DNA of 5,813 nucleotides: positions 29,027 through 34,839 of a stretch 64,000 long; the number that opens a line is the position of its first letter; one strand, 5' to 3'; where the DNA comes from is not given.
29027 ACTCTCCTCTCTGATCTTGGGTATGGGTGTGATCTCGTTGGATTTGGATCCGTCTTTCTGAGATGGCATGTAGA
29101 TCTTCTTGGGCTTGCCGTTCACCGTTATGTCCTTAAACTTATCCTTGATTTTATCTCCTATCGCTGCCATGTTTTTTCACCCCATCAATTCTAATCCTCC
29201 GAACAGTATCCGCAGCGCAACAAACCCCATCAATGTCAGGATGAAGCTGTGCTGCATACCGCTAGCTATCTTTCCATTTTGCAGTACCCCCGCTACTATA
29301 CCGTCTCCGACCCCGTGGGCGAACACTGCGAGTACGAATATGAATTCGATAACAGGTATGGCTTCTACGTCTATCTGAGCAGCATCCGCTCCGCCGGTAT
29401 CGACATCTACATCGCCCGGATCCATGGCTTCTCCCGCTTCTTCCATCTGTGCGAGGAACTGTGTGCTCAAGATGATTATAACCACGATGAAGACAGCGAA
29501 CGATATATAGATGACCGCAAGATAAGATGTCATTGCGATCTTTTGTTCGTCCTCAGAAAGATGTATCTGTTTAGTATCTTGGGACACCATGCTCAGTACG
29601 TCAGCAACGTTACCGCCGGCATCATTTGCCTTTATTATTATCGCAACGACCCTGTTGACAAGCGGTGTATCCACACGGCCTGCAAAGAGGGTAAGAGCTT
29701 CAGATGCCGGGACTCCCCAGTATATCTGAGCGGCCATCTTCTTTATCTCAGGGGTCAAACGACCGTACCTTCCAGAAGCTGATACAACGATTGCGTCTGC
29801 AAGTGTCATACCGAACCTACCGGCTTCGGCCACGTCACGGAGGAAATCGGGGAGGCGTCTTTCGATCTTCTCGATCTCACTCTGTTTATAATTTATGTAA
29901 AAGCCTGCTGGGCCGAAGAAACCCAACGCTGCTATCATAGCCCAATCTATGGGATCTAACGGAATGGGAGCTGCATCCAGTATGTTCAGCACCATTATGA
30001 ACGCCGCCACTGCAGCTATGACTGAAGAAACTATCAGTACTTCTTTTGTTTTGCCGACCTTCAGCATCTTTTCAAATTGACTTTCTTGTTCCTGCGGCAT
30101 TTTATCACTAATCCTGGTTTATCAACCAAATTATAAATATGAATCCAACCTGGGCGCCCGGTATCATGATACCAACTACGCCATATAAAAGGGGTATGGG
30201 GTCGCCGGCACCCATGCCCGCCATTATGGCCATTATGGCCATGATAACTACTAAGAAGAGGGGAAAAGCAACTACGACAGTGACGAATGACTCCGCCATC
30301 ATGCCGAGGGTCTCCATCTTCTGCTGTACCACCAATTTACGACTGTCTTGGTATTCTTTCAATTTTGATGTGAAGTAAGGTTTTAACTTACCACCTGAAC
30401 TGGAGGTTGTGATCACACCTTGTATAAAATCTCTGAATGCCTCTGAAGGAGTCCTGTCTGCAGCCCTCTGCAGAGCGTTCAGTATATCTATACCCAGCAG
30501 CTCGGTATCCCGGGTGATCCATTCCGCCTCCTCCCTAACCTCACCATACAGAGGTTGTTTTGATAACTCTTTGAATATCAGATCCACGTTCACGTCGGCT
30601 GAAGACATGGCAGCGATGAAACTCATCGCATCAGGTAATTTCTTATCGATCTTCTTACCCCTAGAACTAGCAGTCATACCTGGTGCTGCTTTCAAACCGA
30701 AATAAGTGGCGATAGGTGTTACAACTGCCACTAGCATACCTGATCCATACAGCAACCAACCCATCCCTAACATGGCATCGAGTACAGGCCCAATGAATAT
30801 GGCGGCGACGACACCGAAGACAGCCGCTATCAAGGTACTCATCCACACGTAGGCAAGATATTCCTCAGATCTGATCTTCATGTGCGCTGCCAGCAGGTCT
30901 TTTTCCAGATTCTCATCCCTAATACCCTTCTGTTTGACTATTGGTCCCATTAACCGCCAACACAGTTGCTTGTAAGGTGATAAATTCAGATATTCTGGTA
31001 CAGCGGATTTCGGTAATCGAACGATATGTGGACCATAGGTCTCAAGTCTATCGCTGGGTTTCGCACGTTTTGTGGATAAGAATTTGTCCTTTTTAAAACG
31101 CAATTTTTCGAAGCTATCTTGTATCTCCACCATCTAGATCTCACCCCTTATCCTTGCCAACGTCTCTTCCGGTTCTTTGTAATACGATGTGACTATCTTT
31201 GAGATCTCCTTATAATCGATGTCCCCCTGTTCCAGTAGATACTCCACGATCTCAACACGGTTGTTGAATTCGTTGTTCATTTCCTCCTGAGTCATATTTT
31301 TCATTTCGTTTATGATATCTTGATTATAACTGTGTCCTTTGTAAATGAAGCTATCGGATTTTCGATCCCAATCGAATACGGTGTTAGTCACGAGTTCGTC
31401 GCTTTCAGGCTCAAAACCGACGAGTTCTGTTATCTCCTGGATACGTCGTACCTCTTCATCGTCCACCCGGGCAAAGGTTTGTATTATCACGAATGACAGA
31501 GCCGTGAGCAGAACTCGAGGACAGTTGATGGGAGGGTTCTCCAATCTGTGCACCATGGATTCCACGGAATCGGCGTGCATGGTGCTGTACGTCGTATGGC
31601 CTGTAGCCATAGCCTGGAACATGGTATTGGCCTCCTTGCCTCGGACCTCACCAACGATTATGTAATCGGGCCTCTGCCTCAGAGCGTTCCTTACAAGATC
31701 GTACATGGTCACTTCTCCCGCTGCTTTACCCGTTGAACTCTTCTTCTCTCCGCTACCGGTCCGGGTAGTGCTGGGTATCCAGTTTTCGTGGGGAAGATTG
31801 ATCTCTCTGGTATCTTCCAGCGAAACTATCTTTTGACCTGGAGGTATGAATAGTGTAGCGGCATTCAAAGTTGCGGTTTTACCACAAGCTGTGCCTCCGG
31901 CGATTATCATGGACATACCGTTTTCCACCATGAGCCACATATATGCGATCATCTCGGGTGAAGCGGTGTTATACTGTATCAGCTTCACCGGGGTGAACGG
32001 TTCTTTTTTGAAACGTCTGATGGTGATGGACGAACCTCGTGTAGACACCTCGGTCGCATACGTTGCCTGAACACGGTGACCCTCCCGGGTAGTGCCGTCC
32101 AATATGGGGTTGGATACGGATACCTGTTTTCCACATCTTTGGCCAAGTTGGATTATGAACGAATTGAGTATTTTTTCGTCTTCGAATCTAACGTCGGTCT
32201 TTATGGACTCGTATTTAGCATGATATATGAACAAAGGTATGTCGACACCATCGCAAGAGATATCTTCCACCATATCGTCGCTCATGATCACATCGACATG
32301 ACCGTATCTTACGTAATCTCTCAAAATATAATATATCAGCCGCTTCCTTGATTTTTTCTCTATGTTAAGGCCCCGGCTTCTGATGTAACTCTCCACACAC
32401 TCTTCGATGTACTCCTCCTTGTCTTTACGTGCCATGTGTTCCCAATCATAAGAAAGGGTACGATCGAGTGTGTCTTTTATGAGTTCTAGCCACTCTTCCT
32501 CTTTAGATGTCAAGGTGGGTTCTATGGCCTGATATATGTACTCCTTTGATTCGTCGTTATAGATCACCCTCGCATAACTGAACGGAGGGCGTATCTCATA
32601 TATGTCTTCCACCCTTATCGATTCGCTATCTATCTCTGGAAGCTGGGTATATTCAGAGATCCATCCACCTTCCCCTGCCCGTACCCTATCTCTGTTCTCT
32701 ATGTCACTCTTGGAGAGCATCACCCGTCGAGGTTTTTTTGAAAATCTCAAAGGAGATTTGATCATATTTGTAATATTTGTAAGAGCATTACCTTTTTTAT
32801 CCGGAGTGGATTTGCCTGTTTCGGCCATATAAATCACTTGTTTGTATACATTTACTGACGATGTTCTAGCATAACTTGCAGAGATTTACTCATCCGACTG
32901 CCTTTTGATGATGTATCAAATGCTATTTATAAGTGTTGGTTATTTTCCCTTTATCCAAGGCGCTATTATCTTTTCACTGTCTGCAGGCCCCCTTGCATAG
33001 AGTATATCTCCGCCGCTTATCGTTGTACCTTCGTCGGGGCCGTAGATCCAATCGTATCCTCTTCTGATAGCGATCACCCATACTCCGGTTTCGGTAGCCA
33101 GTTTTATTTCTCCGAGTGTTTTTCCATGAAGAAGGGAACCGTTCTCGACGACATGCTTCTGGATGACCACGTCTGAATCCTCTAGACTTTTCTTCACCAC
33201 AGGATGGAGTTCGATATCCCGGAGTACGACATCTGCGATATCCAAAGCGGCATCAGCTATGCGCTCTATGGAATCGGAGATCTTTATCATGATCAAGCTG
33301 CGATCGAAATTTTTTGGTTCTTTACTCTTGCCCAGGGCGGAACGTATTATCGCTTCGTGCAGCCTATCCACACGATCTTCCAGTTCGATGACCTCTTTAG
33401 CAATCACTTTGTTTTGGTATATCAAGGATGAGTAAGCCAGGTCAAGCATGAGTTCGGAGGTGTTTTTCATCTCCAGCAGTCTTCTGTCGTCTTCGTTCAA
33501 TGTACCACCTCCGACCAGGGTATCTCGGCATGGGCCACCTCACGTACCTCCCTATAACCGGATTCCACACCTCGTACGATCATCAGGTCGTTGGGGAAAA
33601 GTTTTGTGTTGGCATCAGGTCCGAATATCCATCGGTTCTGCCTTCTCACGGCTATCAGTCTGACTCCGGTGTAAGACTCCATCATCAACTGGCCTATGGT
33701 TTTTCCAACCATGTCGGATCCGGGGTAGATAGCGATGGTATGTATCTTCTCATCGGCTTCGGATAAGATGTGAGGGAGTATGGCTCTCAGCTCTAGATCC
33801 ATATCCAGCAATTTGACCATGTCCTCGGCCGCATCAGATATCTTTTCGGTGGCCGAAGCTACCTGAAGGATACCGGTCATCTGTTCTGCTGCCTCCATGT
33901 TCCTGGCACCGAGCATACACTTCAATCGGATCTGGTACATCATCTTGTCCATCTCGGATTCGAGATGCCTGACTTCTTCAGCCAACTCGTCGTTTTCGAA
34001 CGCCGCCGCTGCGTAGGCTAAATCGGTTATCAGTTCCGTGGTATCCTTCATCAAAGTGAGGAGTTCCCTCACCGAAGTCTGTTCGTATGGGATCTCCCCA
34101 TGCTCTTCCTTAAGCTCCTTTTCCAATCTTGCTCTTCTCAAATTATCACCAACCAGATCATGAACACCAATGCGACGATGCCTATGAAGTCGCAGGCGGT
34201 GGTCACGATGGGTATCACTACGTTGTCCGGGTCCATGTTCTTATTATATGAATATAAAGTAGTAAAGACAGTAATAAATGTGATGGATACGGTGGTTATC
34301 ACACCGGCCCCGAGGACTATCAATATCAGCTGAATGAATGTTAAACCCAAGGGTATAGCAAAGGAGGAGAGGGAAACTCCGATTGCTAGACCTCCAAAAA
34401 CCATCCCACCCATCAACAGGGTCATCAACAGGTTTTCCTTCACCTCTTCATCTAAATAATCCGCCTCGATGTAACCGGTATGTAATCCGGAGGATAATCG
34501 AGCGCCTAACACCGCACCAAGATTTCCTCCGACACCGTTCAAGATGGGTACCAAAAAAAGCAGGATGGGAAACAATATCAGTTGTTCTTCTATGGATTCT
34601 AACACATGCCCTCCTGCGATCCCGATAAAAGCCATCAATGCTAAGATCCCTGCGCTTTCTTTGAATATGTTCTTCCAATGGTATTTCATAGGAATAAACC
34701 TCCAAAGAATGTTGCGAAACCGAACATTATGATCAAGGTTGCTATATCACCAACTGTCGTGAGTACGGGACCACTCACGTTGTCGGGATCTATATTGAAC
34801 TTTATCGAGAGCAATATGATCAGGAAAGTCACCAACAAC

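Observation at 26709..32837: Tight five-gene type-IV-pilus/Tad-like operon with two full-length ATPases and a platform protein split into two genes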

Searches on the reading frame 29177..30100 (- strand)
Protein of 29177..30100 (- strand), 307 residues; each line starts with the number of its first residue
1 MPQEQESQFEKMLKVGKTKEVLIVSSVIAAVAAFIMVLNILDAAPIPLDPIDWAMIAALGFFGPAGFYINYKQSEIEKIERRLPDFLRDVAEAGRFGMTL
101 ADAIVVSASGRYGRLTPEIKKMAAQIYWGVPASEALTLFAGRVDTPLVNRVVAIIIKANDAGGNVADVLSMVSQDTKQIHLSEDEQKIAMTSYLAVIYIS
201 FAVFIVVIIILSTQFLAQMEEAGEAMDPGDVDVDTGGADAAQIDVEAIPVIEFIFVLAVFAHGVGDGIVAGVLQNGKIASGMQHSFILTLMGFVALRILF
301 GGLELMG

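Call 4: search_protein_families(library=pfam, proteins=[window:29177-30100:-], max_evalue=0.01)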
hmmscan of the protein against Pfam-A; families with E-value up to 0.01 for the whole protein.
window:29177-30100:- (307 aa): 1 family
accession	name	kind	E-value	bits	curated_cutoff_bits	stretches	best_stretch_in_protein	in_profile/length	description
PF00482.28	T2SSF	-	1.3e-17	64.3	25.2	1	86-211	1-123/125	Type II secretion system (T2SS), protein F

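Call 5: search_protein_families(library=ncbifam, proteins=[window:29177-30100:-], max_evalue=0.01)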
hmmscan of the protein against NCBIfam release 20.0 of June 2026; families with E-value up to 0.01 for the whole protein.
window:29177-30100:- (307 aa): 5 families
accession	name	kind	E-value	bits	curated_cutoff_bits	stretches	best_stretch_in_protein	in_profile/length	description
NF004705.1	PRK06041.1-3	equivalog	1.6e-16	60.3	400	1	20-294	192-449/465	archaellar assembly protein ArlJ/FlaJ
NF004704.2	PRK06041.1-2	equivalog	5.2e-13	48.5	550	1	17-293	265-540/555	archaellar assembly protein ArlJ/FlaJ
NF046075.1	UpsF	equivalog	3.8e-09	35.9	400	1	51-256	281-451/484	membrane pilin protein UpsF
NF004703.2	PRK06041.1-1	equivalog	3.8e-08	32.1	570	1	19-222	231-423/525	archaellar assembly protein ArlJ/FlaJ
NF053673.1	bindosome_BasF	exception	6.5e-05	21.7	1300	1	27-214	378-563/656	bindosome assembly system membrane anchoring protein BasF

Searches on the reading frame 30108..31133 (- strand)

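Call 4: search_protein_families(library=pfam, proteins=[window:30108-31133:-], max_evalue=0.01)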
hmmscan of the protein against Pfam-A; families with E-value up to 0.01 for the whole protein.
window:30108-31133:- (341 aa): 2 families
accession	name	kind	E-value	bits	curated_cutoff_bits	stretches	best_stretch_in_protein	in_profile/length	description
PF00482.28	T2SSF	-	1.6e-12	47.9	25.2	1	173-297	5-124/125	Type II secretion system (T2SS), protein F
PF10445.14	DUF2456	-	0.00043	20.8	25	0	83-120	55-92/95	Protein of unknown function (DUF2456)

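Call 5: search_protein_families(library=ncbifam, proteins=[window:30108-31133:-], max_evalue=0.01)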
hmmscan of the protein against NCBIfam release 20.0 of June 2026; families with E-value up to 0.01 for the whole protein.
window:30108-31133:- (341 aa): 5 families
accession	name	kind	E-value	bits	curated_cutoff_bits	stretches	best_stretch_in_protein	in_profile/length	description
NF004704.2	PRK06041.1-2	equivalog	4.7e-21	75.1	550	1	83-335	4-243/555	archaellar assembly protein ArlJ/FlaJ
NF046075.1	UpsF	equivalog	1.1e-15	57.4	400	1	88-317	27-238/484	membrane pilin protein UpsF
NF053673.1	bindosome_BasF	exception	5.6e-10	38.4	1300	1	159-320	198-358/656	bindosome assembly system membrane anchoring protein BasF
NF004705.1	PRK06041.1-3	equivalog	4.6e-09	35.7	400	1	161-323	2-159/465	archaellar assembly protein ArlJ/FlaJ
NF004703.2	PRK06041.1-1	equivalog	6.6e-07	28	570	1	156-307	30-180/525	archaellar assembly protein ArlJ/FlaJ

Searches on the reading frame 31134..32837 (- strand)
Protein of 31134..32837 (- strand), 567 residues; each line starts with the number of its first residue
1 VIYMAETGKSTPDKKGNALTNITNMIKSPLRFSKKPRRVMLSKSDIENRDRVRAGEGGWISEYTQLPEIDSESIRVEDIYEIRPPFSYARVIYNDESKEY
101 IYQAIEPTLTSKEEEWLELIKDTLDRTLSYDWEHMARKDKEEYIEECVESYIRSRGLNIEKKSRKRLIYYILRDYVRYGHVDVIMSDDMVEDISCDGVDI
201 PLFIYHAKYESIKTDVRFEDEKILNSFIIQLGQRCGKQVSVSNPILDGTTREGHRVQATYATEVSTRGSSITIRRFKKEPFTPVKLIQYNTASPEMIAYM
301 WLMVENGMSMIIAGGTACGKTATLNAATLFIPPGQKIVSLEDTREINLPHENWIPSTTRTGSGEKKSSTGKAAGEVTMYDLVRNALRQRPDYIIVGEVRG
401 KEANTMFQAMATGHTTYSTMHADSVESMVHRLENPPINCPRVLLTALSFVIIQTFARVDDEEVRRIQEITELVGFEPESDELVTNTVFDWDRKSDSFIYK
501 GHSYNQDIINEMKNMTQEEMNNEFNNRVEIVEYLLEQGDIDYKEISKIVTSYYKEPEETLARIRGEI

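Call 4: search_protein_families(library=pfam, proteins=[window:31134-32837:-], max_evalue=0.01)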
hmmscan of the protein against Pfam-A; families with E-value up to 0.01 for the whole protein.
window:31134-32837:- (567 aa): 2 families
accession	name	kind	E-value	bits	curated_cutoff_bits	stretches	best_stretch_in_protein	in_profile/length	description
PF00437.27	T2SSE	-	6.5e-36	124.2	24.9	1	215-502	37-288/370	Type II/IV secretion system protein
PF23989.1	PilB3_C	-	0.00071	20.1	27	1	507-564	15-71/83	PilB3-like, C-terminal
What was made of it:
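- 31134..32837 (-): ATPase-1 (A1), a FlaI/VirB11-family secretion ATPase. Positional orthologue of the first ATPase of the Cuniculiplasma CdiP operon. The true start is probably the ATG at 32828 (564 aa). Pfam T2SSE E 6.5e-36 (call 4).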

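Call 5: search_protein_families(library=ncbifam, proteins=[window:31134-32837:-], max_evalue=0.01)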
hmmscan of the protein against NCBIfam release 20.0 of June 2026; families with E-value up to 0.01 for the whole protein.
window:31134-32837:- (567 aa): 17 families
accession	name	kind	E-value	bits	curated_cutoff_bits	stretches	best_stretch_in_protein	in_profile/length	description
NF058587.1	archaellum_moto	equivalog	1e-122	410.6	550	1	68-556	22-521/527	archaellum flagellar ATPase motor FlaI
NF053672.1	bindosome_BasE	exception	5e-60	203.7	1000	1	92-554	53-509/512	bindosome assembly system ATPase subunit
TIGR03819.1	heli_sec_ATPase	hypoth_equivalog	1.2e-42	146.3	373.15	1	145-433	18-298/340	TadA family conjugal transfer-associated ATPase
TIGR02788.1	VirB11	equivalog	1.1e-33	116.6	249.95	2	295-433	132-263/308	P-type DNA transfer ATPase VirB11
TIGR02782.1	TrbB_P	equivalog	4.4e-26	91.9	304.55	1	226-477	56-298/303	P-type conjugative transfer ATPase TrbB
NF010475.0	PRK13900.1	equivalog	1.3e-25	90.1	389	1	299-431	152-278/333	type IV secretion system ATPase VirB11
NF010469.0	PRK13894.1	subfamily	1.7e-22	80.2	508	1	235-476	78-311/320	conjugal transfer ATPase TrbB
NF010407.0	PRK13833.1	subfamily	2.8e-18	66.4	499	1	241-435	79-262/323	conjugal transfer protein TrbB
NF041000.1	ATPase_ComGA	equivalog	7.6e-17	61.2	300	1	298-453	120-262/267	competence type IV pilus ATPase ComGA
NF010425.0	PRK13851.1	equivalog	5.1e-15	55.2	461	1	293-422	148-270/344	type IV secretion system protein VirB11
NF007755.0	PRK10436.1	equivalog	5.5e-14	51.7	617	1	304-466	217-365/465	type II secretion system protein GspE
TIGR02538.1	type_IV_pilB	equivalog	3.3e-13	49.1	675.65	1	307-460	317-456/564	type IV-A pilus assembly ATPase PilB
TIGR02525.1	plasmid_TraJ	equivalog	4.1e-13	49.1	368.3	1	299-520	142-357/372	plasmid transfer ATPase TraJ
TIGR02533.1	type_II_gspE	equivalog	8.6e-12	44.5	630.25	1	297-464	232-387/486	type II secretion system ATPase GspE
TIGR01420.1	pilT_fam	subfamily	3.6e-11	42.9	319.1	1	305-432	121-239/343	PilT/PilU family type 4a pilus ATPase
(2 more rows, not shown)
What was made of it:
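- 31134..32837 (-): NCBIfam FlaI model 410.6 bits, below the 550 cut-off (call 5).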

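Call 12: find_homologous_proteins(query=window:31134-32837:-, max_evalue=1e-20)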
Query window:31134-32837:- (567 aa): 7986 proteins with E <= 1e-20 among 8000 candidates; the best 120 are listed.
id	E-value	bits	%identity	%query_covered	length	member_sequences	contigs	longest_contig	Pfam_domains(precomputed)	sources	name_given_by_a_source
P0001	0.0e+0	1242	100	97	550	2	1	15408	PF00437.27,PF23990.2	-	-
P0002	0.0e+0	1162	90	99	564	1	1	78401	PF00437.27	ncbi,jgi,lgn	-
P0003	0.0e+0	1133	87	99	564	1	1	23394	PF00437.27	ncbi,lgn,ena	-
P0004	0.0e+0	1131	88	99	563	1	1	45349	PF00437.27,PF23990.2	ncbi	-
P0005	0.0e+0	1117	87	99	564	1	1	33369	PF00437.27,PF23990.2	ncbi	ncbi:MAG: type II/IV secretion system ATPase subunit [Thermoplasmata archaeon]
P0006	0.0e+0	1088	83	100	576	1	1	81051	PF00437.27,PF23990.2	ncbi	-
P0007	0.0e+0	1033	78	99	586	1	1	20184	PF00437.27,PF23990.2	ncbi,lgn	-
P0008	0.0e+0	1033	79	99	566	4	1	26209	PF23989.1,PF00437.27,PF23990.2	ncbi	-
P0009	0.0e+0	1031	80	99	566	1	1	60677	PF00437.27,PF23990.2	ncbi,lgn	-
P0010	0.0e+0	1030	79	99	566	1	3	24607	PF00437.27,PF23990.2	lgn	-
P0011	0.0e+0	1024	80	99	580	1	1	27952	PF00437.27,PF27713.1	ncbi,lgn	ncbi:MAG: type II/IV secretion system ATPase subunit [Thermoplasmata archaeon]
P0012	0.0e+0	1022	78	99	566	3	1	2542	PF00437.27,PF23990.2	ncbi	-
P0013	0.0e+0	1022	80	99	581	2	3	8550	PF00437.27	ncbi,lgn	-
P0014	0.0e+0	1010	78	99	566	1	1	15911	PF00437.27,PF23990.2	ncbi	-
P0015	2.1e-297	1005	79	97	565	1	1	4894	PF23989.1,PF00437.27,PF23990.2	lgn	-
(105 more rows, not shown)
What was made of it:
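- Checked: The 567-aa ORF starts at GTG; the ATG at 32828 would give 564 aa, which fits orthologue lengths of 563-566 aa (call 12).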

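Call 16: find_related_loci(query=A1, collection=genome_contigs, flank=10000)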
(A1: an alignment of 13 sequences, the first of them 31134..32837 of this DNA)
Query A1 (567 aa) in genome_contigs; peptide patterns used: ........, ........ (x = any residue, [..] = any of these).
599 stretches matched a pattern (row limit reached: there are more); 576 encode a relative of the query (tblastn E <= 1e-3); the best 80 are kept; 80 distinct loci.
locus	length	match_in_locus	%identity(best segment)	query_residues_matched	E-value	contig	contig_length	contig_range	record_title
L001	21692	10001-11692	88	3-567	0e+0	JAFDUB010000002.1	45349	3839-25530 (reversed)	MAG: Thermoplasmata archaeon isolate HAP27 k141_472233_length_45349_cov_17.6672, whole genome shotgun sequence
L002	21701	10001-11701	87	1-567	0e+0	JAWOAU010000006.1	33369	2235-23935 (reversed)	MAG: Thermoplasmata archaeon isolate BLK2-2.bin.13 k191_1385126, whole genome shotgun sequence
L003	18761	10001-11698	79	4-567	0e+0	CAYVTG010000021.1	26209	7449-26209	MAG TPA_asm: uncultured Thermoplasmata archaeon isolate SRP141376_co2_395 genome assembly, contig: NODE_3986_length_2620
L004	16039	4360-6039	78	8-567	0e+0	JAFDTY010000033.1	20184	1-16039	MAG: Candidatus Haladaptatiplasma halalkaliphilum isolate HAP24 k141_63135_length_20184_cov_11.0024, whole genome shotgu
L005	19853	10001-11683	80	4-565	0e+0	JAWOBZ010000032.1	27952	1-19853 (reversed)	MAG: Thermoplasmata archaeon isolate BLK3-3.bin.4 k191_2226537, whole genome shotgun sequence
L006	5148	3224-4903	80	4-564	0e+0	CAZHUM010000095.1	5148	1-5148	MAG TPA_asm: uncultured Thermoplasmata archaeon isolate SRP141376_co2_322 genome assembly, contig: NODE_26328_length_514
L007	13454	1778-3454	78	9-567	0e+0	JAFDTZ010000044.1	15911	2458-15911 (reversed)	MAG: Thermoplasmata archaeon isolate HAP25 k141_239394_length_15911_cov_7.0000, whole genome shotgun sequence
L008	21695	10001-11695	76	1-566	0e+0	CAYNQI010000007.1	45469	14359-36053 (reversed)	MAG TPA_asm: uncultured Thermoplasmata archaeon isolate binchicken_co32_338 genome assembly, contig: NODE_840_length_454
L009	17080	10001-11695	76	1-566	0e+0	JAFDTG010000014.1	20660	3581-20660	MAG: Candidatus Saliniplasma halalkaliphilum isolate HAP6 k141_476846_length_20660_cov_31.8485, whole genome shotgun seq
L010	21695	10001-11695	76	1-566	0e+0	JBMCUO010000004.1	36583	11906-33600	MAG: Candidatus Saliniplasma sp. isolate D4M11_23 NODE_465_length_36583_cov_10.293473, whole genome shotgun sequence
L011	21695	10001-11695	74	1-566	0e+0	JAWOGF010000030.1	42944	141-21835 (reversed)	MAG: Candidatus Saliniplasma sp. isolate BLK6-3.bin.216 k191_2670656, whole genome shotgun sequence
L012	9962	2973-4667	74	1-566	0e+0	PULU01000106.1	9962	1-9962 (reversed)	MAG: Thermoplasmata archaeon isolate B1Sed10_34 B1-Sed10-C9675, whole genome shotgun sequence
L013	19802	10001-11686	75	1-566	0e+0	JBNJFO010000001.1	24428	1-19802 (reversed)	MAG: Thermoplasmatota archaeon isolate Y22_60dBSe2.bin.73 NODE_1910_length_24428_cov_6.472276, whole genome shotgun sequ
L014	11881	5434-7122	72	1-564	0e+0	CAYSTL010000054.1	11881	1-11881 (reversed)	MAG TPA_asm: uncultured Thermoplasmata archaeon isolate ERP127260_co1_34 genome assembly, contig: NODE_2525_length_11881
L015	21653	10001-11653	73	13-564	0e+0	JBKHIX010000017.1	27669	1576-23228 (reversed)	MAG: Thermoplasmata archaeon isolate D3M20_1 NODE_19_length_27669_cov_6.402477, whole genome shotgun sequence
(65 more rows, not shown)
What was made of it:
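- Closest known: CdiP pilus machinery of Cuniculiplasma divulgatum. Different: The host is a haloalkaliphilic-lineage Thermoplasmata archaeon rather than an acidophile (calls 12, 16).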

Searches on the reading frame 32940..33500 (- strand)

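Call 48: search_protein_families(library=pfam, proteins=[window:32940-33500:-], max_evalue=0.001)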
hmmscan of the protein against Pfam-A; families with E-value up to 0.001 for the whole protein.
window:32940-33500:- (186 aa): 3 families
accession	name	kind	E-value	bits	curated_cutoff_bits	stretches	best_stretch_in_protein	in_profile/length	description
PF01895.24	PhoU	-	6.5e-17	62.1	23.5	1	8-91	1-88/89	PhoU domain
PF02080.26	TrkA_C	-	1.1e-12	48.1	27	1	117-175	5-62/71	TrkA-C domain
PF01865.21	PhoU_div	-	4.6e-06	26.6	24.4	1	29-91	146-207/214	Protein of unknown function DUF47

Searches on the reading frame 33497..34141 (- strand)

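Call 48: search_protein_families(library=pfam, proteins=[window:33497-34141:-], max_evalue=0.001)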
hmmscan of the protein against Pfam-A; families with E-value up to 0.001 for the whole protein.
window:33497-34141:- (214 aa): 2 families
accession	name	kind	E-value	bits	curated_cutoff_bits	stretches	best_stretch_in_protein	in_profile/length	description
PF02080.26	TrkA_C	-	3.7e-12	46.4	27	1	134-202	2-69/71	TrkA-C domain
PF01895.24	PhoU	-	1.8e-08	35.1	23.5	1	29-110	2-87/89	PhoU domain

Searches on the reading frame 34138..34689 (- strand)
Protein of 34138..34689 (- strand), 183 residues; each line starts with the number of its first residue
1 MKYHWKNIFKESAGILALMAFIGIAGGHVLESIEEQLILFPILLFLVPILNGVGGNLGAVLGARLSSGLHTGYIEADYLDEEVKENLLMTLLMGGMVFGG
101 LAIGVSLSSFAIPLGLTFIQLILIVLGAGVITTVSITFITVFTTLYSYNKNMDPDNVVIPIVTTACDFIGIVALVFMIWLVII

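Call 48: search_protein_families(library=pfam, proteins=[window:34138-34689:-], max_evalue=0.001)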
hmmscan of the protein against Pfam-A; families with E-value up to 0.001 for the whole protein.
window:34138-34689:- (183 aa): 1 family
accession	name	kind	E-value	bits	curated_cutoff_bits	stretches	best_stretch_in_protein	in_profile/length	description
PF01769.21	MgtE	-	6.1e-20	72.2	27.6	1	47-176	1-124/125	Divalent cation transporter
